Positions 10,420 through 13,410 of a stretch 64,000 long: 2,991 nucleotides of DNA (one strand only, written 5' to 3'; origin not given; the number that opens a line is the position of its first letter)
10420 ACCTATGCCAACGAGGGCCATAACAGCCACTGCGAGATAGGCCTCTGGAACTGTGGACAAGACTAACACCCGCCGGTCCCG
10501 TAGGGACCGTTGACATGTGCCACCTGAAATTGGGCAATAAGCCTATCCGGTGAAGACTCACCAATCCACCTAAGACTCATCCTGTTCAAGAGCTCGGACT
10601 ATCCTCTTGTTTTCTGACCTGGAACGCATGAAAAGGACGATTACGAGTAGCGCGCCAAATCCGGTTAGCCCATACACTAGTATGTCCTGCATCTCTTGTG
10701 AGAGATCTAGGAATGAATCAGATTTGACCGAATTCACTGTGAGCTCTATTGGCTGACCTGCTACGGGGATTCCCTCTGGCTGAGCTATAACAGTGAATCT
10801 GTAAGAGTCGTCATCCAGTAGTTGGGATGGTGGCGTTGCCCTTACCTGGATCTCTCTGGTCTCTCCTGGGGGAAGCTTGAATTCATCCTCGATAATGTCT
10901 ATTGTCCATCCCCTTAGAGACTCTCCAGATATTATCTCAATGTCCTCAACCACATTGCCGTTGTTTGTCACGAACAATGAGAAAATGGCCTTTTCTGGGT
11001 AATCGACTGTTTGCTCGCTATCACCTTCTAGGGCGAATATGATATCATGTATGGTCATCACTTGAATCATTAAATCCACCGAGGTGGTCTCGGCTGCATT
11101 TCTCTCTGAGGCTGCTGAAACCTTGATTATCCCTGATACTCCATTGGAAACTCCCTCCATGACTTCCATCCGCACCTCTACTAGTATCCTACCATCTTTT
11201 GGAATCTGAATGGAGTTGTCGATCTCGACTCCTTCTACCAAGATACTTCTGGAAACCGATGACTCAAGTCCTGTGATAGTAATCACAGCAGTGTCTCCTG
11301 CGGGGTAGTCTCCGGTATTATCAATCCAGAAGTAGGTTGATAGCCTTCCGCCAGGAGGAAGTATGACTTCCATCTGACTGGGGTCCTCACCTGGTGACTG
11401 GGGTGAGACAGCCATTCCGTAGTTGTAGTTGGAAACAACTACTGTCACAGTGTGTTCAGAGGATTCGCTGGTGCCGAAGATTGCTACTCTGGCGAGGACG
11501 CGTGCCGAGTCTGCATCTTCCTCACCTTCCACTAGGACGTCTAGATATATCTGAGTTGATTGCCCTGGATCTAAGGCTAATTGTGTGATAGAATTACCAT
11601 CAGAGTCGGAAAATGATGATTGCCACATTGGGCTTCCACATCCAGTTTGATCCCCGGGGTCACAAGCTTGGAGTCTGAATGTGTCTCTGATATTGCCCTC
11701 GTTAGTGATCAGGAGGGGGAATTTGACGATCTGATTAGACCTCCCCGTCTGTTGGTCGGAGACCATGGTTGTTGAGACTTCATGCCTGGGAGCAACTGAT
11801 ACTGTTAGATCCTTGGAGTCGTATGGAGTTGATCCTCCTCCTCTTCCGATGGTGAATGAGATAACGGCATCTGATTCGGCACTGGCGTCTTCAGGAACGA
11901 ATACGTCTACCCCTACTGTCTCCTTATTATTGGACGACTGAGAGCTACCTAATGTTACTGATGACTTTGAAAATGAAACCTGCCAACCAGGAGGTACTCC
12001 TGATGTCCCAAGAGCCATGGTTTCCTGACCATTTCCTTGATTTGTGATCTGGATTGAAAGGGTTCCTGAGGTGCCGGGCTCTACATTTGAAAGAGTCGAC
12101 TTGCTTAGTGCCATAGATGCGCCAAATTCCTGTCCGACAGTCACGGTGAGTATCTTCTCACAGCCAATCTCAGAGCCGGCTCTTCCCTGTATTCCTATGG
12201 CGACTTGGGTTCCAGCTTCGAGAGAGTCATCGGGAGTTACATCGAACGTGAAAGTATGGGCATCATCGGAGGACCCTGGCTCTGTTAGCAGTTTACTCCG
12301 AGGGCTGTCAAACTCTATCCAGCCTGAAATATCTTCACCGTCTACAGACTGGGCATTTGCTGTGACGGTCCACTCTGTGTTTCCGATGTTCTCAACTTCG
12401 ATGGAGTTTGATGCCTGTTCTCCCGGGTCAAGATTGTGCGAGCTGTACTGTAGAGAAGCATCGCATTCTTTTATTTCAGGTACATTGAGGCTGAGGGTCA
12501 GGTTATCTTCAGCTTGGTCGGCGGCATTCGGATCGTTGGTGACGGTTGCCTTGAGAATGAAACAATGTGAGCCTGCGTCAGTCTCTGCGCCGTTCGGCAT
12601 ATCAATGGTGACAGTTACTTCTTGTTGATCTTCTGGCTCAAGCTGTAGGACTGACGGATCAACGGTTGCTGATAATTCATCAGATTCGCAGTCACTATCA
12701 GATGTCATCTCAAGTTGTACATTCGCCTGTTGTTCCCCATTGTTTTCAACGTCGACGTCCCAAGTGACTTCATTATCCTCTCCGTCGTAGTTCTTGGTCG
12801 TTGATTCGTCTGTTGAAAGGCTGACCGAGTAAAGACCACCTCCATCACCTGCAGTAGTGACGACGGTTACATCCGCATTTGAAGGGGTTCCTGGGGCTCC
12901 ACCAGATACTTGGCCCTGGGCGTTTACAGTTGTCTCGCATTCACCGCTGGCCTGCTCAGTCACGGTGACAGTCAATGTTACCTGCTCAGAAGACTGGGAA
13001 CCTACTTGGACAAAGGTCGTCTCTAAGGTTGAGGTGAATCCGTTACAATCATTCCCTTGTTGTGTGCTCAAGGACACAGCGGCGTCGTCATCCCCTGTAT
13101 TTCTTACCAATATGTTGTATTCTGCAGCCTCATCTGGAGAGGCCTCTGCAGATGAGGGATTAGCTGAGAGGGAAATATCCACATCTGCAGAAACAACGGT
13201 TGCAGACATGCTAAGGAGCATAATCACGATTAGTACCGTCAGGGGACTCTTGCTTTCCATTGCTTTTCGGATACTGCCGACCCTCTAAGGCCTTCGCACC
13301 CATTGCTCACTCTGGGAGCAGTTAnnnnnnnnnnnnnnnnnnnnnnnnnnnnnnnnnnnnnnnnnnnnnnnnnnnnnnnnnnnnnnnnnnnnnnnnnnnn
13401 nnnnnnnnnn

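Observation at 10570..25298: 14.7-kb single-strand block of five giant surface proteins (S8 protease, PKD and Ig-repeat proteins, one orphan)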

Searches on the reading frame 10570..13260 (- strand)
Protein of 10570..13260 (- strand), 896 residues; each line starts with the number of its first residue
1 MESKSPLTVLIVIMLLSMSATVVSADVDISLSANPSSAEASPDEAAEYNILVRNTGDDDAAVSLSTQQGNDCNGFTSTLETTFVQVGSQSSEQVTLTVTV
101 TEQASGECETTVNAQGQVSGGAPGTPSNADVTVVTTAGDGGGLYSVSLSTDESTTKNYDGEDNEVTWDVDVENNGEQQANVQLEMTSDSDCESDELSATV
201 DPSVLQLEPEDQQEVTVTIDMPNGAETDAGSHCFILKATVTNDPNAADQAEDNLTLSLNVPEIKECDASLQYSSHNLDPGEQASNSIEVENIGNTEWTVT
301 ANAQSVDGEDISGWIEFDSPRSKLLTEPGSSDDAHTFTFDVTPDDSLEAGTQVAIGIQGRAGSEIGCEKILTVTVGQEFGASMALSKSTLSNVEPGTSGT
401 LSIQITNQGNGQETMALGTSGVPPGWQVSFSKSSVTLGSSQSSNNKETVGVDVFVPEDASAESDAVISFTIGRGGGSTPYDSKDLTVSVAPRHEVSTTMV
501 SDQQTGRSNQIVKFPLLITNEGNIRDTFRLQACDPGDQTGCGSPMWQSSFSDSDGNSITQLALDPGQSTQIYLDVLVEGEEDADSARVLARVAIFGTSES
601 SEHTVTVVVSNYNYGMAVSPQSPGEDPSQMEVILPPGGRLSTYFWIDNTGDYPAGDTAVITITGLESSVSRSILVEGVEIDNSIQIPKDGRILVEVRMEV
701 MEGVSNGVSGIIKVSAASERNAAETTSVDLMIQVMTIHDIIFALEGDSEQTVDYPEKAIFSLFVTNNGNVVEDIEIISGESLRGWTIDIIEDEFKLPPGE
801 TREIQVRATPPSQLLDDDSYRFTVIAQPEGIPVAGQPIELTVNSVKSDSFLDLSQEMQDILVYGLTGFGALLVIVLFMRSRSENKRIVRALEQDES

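Call 4: search_protein_families(library=pfam, proteins=[window:10570-13260:-], max_evalue=0.01)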
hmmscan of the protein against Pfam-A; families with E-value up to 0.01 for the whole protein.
window:10570-13260:- (896 aa): 10 families
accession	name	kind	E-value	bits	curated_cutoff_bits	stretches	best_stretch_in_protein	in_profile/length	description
PF11614.14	FixG_C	-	2.1e-12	47.7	25.6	0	169-250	37-112/119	IG-like fold at C-terminal of FixG, putative oxidoreductase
PF06280.18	fn3_5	-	3.5e-11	44.2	27.6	1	153-227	21-86/112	Fn3-like domain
PF22544.2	HYDIN_VesB_CFA65-like_Ig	-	2.4e-09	37.7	25.5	1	44-116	19-90/100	HYDIN/CFA65/VesB-like, Ig-like domain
PF22067.2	Cep192_D3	-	8.7e-09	35.8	27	0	173-221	27-69/99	Cep192 domain 3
PF23619.1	Ig_VWA7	-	1.6e-08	35.2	27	1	391-471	10-84/104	VWA7 Ig-like domain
PF10633.15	NPCBM_assoc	-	5.2e-06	27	24.4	0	393-461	1-66/78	NPCBM-associated, NEW3 domain of alpha-galactosidase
PF15780.11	ASH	-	0.00014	22.4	27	0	46-112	25-86/98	Abnormal spindle-like microcephaly-assoc'd, ASPM-SPD-2-Hydin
PF06030.18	WxLIP_PGBD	-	0.0015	19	27.3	0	199-224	80-107/121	WxL Interacting Protein, peptidoglycan binding domain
PF00345.26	PapD_N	-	0.0026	18.2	23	1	158-242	11-97/126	Pili and flagellar-assembly chaperone, PapD N-terminal domain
PF22074.2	Cep192_D5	-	0.0026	17.7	27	0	164-223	23-84/178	Cep192 domain 5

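Call 12: search_protein_families(library=ncbifam, proteins=[window:10570-13260:-], max_evalue=0.01)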
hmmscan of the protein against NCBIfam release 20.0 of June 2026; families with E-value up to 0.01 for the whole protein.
window:10570-13260:- (896 aa): 2 families
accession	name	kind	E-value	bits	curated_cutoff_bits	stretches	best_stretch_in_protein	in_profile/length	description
NF041740.1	choice_anch_T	equivalog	1.1e-26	93.5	70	3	9-223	6-221/259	choice-of-anchor T family protein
TIGR02745.1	ccoG_rdxA_fixG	equivalog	1e-07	31.3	316.7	1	8-115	309-416/435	cytochrome c oxidase accessory protein CcoG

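Call 56: search_solved_structures(query=window:10570-13260:-, max_evalue=0.1)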
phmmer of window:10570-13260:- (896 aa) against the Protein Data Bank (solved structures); distinct sequences matched with E-value up to 0.1: 2.
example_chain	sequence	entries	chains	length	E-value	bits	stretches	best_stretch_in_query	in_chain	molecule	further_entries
1poq_A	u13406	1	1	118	0.039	15.4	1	97-195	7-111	YPM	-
1pm4_A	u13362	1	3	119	0.04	15.4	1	97-195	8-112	YPM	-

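Call 103: search_solved_structures(query=A5, max_evalue=1)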
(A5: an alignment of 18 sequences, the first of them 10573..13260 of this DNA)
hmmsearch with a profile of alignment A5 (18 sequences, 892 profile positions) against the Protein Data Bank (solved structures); distinct sequences matched with E-value up to 1: 2.
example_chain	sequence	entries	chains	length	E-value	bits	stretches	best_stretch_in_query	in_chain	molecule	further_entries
2c26_A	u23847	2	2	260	0.026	15.7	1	53-174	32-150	ENDOGLUCANASE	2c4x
5l33_A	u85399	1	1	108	0.38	11.8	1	151-184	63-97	denovo NTF2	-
